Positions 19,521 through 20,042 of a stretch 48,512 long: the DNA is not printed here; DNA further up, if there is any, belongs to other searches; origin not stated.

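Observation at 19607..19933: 309-bp, 60% G+C micro-island with a single SD-led 73-codon ORF, bracketed by a 9-bp inverted repeat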

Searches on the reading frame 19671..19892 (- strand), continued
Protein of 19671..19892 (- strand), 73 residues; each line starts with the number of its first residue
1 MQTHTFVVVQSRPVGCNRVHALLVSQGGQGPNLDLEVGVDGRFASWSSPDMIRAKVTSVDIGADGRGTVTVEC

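Call 91: search_protein_families(library=padloc, proteins=[window:19674-19892:-], max_evalue=0.1)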
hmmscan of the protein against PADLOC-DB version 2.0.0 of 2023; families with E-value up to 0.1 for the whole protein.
seq(73 aa): 0 families

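Call 98: search_solved_structures(query=window:19674-19892:-, max_evalue=10)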
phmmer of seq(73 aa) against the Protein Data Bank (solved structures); distinct sequences matched with E-value up to 10: 0.
